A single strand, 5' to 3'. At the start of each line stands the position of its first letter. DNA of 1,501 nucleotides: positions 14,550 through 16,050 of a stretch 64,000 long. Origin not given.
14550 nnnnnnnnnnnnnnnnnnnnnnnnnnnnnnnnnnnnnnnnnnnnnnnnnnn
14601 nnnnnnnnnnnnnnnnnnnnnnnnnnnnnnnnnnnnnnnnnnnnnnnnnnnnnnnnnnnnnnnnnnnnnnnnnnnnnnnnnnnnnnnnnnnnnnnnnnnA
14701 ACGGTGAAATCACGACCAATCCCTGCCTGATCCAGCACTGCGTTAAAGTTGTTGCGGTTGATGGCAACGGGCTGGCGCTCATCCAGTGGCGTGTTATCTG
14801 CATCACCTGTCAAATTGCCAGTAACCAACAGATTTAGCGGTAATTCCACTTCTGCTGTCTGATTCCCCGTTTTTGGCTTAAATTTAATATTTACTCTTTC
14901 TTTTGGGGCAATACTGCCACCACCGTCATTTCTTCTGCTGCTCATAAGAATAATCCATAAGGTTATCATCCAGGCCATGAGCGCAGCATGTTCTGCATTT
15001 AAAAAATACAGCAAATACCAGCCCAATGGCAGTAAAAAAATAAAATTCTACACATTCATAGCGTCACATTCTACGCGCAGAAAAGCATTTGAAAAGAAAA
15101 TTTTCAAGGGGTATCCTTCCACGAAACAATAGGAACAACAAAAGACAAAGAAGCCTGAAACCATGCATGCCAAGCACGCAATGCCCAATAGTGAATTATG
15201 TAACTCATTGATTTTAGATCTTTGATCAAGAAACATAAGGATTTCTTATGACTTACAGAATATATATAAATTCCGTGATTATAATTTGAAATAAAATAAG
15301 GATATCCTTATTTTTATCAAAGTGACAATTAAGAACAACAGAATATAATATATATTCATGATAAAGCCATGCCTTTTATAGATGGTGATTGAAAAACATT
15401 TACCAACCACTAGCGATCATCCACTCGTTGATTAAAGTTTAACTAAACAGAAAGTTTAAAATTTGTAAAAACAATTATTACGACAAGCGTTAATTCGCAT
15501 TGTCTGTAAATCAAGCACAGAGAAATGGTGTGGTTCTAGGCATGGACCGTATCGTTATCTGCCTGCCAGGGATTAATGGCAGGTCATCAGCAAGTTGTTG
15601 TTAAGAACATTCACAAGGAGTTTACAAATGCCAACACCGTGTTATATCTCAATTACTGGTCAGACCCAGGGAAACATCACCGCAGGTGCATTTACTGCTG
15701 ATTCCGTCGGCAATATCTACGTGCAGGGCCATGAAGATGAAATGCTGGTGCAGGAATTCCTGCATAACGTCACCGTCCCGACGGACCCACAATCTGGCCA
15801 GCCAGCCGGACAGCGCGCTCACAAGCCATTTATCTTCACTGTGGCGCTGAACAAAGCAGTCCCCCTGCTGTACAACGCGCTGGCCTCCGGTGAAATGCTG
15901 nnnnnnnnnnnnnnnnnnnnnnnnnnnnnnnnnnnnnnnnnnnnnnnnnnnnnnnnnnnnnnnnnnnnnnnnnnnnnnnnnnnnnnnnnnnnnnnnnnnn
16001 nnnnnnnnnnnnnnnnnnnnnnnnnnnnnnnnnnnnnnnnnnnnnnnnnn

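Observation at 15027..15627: Two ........-centred palindromes in the AT-rich divergent tssB/hcp control region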

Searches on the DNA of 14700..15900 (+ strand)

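Call 4: search_dna_similar(query=window:14900-15700:+, collection=ecoli_genomes, mode=near, max_rows=20)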
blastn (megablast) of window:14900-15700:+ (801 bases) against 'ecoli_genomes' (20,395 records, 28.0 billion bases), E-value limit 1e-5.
Records with a match: 2224; places in all: 2224; records where one place covers at least 80% of the query: 28.
Genomes with a match: 2224 of 5426; with a place that covers at least 80% of the query: 28. Places per genome that has any: lowest 1, median 1, highest 1. On chromosomes: 2222 places; on plasmids: 2.
Best place of each record, by identity: >=99% 28; 90-95% 5; 80-90% 2191.
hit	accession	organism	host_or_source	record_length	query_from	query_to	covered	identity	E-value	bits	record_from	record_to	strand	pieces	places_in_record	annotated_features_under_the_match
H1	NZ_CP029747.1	Escherichia coli strain 2016C-3878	Homo sapiens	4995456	1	801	100%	100.0%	0e+0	1480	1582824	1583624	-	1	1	Hcp family type VI secretion system effector | tssB: type VI secretion system contractile sheath small subunit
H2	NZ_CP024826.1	Escherichia coli strain CREC-544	Homo sapiens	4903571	1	801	100%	100.0%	0e+0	1480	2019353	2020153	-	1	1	Hcp family type VI secretion system effector | tssB: type VI secretion system contractile sheath small subunit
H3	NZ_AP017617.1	Escherichia coli strain MRY15-117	Bos taurus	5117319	1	801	100%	100.0%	0e+0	1480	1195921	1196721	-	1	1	Hcp family type VI secretion system effector | tssB: type VI secretion system contractile sheath small subunit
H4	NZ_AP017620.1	Escherichia coli strain MRY15-131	Bos taurus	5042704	1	801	100%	100.0%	0e+0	1480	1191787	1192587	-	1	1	Hcp family type VI secretion system effector | tssB: type VI secretion system contractile sheath small subunit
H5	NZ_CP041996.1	Escherichia coli strain AR Bank #0349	Homo sapiens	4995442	1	801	100%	100.0%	0e+0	1480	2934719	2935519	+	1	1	Hcp family type VI secretion system effector | tssB: type VI secretion system contractile sheath small subunit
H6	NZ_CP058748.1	Escherichia coli strain STLIN_13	Stanley WWTPs_13 WWTPs influent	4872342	1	801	100%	100.0%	0e+0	1480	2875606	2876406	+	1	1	Hcp family type VI secretion system effector | tssB: type VI secretion system contractile sheath small subunit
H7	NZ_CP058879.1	Escherichia coli strain STLEFF_29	Stanley WWTPs_29 WWTPs effluent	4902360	1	801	100%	100.0%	0e+0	1480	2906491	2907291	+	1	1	Hcp family type VI secretion system effector | tssB: type VI secretion system contractile sheath small subunit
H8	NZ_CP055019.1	Escherichia coli strain SWHEFF_69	Shek Wu Hui WWTPs_69 WWTPs effluent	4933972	1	801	100%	100.0%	0e+0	1480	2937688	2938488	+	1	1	Hcp family type VI secretion system effector | tssB: type VI secretion system contractile sheath small subunit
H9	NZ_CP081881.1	Escherichia coli strain WW2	sludge from the aeration tanks of urban ...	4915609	1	801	100%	100.0%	0e+0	1480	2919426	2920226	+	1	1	Hcp family type VI secretion system effector | tssB: type VI secretion system contractile sheath small subunit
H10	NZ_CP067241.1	Escherichia coli strain P19_598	surface water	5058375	1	801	100%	100.0%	0e+0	1480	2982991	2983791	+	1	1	Hcp family type VI secretion system effector | tssB: type VI secretion system contractile sheath small subunit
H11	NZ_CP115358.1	Escherichia coli strain CUVET19-1704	dog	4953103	1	801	100%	100.0%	0e+0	1480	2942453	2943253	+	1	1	Hcp family type VI secretion system effector | tssB: type VI secretion system contractile sheath small subunit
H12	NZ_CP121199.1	Escherichia coli strain E50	bovine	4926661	1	801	100%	100.0%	0e+0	1480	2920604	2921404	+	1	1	Hcp family type VI secretion system effector | tssB: type VI secretion system contractile sheath small subunit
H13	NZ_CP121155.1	Escherichia coli strain E67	bovine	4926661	1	801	100%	100.0%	0e+0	1480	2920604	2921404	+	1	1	Hcp family type VI secretion system effector | tssB: type VI secretion system contractile sheath small subunit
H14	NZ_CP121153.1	Escherichia coli strain E57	bovine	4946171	1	801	100%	100.0%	0e+0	1480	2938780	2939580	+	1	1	Hcp family type VI secretion system effector | tssB: type VI secretion system contractile sheath small subunit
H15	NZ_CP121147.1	Escherichia coli strain E20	chicken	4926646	1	801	100%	100.0%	0e+0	1480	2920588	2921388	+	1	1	Hcp family type VI secretion system effector | tssB: type VI secretion system contractile sheath small subunit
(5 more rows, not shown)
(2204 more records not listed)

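Call 6: get_annotated_region(hit=H1, flank=20000)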
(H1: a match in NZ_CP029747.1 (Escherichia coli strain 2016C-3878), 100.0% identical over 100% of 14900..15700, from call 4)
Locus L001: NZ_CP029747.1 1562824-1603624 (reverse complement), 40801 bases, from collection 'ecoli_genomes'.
description: Escherichia coli strain 2016C-3878 chromosome, complete genome
organism: Escherichia coli strain 2016C-3878 (NCBI taxid 562)
replicon: chromosome; assembly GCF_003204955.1
host: Homo sapiens; source: Rectal swab; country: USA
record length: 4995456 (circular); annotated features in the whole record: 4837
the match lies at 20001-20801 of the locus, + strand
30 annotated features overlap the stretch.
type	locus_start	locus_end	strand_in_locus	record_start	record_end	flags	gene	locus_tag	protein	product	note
CDS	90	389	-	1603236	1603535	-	-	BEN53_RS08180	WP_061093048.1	hypothetical protein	-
CDS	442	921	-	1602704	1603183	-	-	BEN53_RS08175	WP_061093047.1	Hcp family type VI secretion system effector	-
CDS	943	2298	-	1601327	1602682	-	-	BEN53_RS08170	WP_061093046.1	VasL domain-containing protein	-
CDS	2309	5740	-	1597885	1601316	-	tssM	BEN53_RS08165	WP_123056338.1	type VI secretion system membrane subunit TssM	-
CDS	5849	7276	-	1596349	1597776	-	tssA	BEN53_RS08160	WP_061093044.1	type VI secretion system protein TssA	-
CDS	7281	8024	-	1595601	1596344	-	vasI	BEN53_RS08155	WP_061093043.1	type VI secretion system-associated protein VasI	-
CDS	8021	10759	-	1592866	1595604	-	tssH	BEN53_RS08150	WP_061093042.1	type VI secretion system ATPase TssH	-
CDS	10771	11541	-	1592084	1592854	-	icmH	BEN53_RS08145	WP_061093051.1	type IVB secretion system protein IcmH/DotU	-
CDS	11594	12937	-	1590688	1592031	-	tssK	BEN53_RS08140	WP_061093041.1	type VI secretion system baseplate subunit TssK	-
CDS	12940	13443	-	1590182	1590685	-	tssJ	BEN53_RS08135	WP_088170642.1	type VI secretion system lipoprotein TssJ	-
CDS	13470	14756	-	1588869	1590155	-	tagH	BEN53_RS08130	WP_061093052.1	type VI secretion system-associated FHA domain protein TagH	-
CDS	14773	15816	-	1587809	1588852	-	tssG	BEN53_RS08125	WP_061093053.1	type VI secretion system baseplate subunit TssG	-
CDS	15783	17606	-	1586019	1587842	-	tssF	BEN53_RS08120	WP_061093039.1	type VI secretion system baseplate subunit TssF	-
CDS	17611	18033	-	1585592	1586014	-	tssE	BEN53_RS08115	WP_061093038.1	type VI secretion system baseplate subunit TssE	-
CDS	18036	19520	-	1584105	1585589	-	tssC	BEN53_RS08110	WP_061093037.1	type VI secretion system contractile sheath large subunit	-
CDS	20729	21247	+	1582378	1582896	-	-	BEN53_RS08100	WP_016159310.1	Hcp family type VI secretion system effector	-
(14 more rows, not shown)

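Call 7: search_dna_similar(query=window:14950-15625:+, collection=ecoli_genomes, mode=distant, max_rows=40, rows=spread)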
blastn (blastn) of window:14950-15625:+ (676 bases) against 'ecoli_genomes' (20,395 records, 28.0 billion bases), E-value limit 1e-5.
Records with a match: 2219; places in all: 2219; records where one place covers at least 80% of the query: 28.
Genomes with a match: 2219 of 5426; with a place that covers at least 80% of the query: 28. Places per genome that has any: lowest 1, median 1, highest 1. On chromosomes: 2217 places; on plasmids: 2.
Best place of each record, by identity: >=99% 28; 80-90% 10; 60-80% 2181.
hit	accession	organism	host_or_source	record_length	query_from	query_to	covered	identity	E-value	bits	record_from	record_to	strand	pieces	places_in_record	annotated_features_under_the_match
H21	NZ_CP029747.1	Escherichia coli strain 2016C-3878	Homo sapiens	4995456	1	676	100%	100.0%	0e+0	1220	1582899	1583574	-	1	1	none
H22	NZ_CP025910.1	Escherichia coli strain 204446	Homo sapiens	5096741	506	676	25%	70.6%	4e-10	76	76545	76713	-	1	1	none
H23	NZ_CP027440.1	Escherichia coli strain 2012C-4502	Homo sapiens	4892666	506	676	25%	70.6%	4e-10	76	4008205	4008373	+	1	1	none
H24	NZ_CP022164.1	Escherichia coli strain M160133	Homo sapiens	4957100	506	676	25%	70.6%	4e-10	76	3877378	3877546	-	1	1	none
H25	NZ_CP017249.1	Escherichia coli strain NADC 5570/86-24/6565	not applicable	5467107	506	676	25%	70.6%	4e-10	76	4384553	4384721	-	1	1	none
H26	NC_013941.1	Escherichia coli O55:H7 str. CB9615 strain CB9615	Homo sapiens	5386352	506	676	25%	70.6%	4e-10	76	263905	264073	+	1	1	none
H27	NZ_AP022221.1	Escherichia coli strain WP8-S17-ESBL-08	-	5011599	506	676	25%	70.6%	4e-10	76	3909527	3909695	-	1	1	none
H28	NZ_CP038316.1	Escherichia coli O157:H7 strain NE92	bovine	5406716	506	676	25%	70.6%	4e-10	76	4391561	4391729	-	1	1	none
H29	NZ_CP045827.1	Escherichia coli strain AUSMDU00014361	Homo sapiens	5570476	506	676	25%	70.6%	4e-10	76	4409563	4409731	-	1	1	none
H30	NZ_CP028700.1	Escherichia coli strain 105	cattle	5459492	506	676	25%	70.6%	4e-10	76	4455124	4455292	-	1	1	none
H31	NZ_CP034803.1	Escherichia coli strain 2009C-3554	missing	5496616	506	676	25%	70.6%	4e-10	76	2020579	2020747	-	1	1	none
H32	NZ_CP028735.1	Escherichia coli strain A41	Antechinus bellus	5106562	506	676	25%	70.6%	4e-10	76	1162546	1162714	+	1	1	none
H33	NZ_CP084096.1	Escherichia coli O78 strain 3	Homo sapiens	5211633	506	676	25%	70.6%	4e-10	76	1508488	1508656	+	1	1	none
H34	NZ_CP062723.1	Escherichia coli O157:H7 strain Z1814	Bovine Faeces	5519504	506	676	25%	70.6%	4e-10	76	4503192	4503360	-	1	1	none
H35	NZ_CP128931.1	Escherichia coli strain TUM9757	missing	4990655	506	676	25%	70.6%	4e-10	76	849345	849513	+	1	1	none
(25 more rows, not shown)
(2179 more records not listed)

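Call 12: search_dna_similar(query=window:14950-15625:+, collection=ecoli_genomes, mode=distant, max_rows=45, rows=best)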
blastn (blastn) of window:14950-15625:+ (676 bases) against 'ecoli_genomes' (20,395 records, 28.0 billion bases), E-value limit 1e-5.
Records with a match: 2219; places in all: 2219; records where one place covers at least 80% of the query: 28.
Genomes with a match: 2219 of 5426; with a place that covers at least 80% of the query: 28. Places per genome that has any: lowest 1, median 1, highest 1. On chromosomes: 2217 places; on plasmids: 2.
Best place of each record, by identity: >=99% 28; 80-90% 10; 60-80% 2181.
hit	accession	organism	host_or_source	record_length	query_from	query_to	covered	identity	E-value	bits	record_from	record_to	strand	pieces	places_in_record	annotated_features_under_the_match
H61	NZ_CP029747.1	Escherichia coli strain 2016C-3878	Homo sapiens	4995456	1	676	100%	100.0%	0e+0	1220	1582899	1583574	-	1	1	none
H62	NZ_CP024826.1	Escherichia coli strain CREC-544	Homo sapiens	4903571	1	676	100%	100.0%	0e+0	1220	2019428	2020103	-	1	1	none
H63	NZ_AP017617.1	Escherichia coli strain MRY15-117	Bos taurus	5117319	1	676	100%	100.0%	0e+0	1220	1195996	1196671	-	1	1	none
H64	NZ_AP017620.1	Escherichia coli strain MRY15-131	Bos taurus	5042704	1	676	100%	100.0%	0e+0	1220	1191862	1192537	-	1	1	none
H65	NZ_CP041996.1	Escherichia coli strain AR Bank #0349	Homo sapiens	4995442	1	676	100%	100.0%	0e+0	1220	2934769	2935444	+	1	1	none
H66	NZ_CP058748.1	Escherichia coli strain STLIN_13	Stanley WWTPs_13 WWTPs influent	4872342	1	676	100%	100.0%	0e+0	1220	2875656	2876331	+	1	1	none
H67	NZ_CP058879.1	Escherichia coli strain STLEFF_29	Stanley WWTPs_29 WWTPs effluent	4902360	1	676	100%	100.0%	0e+0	1220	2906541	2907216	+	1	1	none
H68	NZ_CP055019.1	Escherichia coli strain SWHEFF_69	Shek Wu Hui WWTPs_69 WWTPs effluent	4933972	1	676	100%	100.0%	0e+0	1220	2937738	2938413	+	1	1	none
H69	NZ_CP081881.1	Escherichia coli strain WW2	sludge from the aeration tanks of urban ...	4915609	1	676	100%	100.0%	0e+0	1220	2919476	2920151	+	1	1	none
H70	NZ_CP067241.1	Escherichia coli strain P19_598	surface water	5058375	1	676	100%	100.0%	0e+0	1220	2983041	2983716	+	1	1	none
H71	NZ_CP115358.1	Escherichia coli strain CUVET19-1704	dog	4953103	1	676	100%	100.0%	0e+0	1220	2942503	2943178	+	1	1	none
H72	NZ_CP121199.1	Escherichia coli strain E50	bovine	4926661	1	676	100%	100.0%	0e+0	1220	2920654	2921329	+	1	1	none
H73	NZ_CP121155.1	Escherichia coli strain E67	bovine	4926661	1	676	100%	100.0%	0e+0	1220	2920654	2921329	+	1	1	none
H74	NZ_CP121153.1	Escherichia coli strain E57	bovine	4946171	1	676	100%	100.0%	0e+0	1220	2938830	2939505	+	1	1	none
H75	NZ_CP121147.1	Escherichia coli strain E20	chicken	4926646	1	676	100%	100.0%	0e+0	1220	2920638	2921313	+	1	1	none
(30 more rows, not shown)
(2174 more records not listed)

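Call 22: get_annotated_region(hit=H26, flank=1500)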
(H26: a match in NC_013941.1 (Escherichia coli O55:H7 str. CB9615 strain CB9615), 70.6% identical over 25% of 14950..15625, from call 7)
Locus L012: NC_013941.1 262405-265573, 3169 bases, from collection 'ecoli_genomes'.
description: Escherichia coli O55:H7 str. CB9615, complete sequence
organism: Escherichia coli O55:H7 str. CB9615 strain CB9615 (NCBI taxid 701177)
replicon: chromosome; assembly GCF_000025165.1
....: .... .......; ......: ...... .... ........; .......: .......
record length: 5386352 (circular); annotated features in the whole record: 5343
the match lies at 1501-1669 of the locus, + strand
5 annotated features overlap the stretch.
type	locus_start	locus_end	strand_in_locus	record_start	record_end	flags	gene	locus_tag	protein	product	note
CDS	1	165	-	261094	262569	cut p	tssC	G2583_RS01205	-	type VI secretion system contractile sheath large subunit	internal stop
CDS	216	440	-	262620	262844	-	-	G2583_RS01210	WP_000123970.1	hypothetical protein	-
CDS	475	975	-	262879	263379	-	tssB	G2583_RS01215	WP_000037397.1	type VI secretion system contractile sheath small subunit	-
CDS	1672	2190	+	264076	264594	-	-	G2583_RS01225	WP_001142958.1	Hcp family type VI secretion system effector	-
CDS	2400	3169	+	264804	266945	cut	-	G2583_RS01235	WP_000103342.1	type VI secretion system tip protein VgrG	-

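Call 65: search_rna_families(source=window, start=14700, end=15900, threshold=evalue, max_evalue=1)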
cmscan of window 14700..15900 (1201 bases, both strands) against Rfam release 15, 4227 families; matches with E-value up to 1: 0.
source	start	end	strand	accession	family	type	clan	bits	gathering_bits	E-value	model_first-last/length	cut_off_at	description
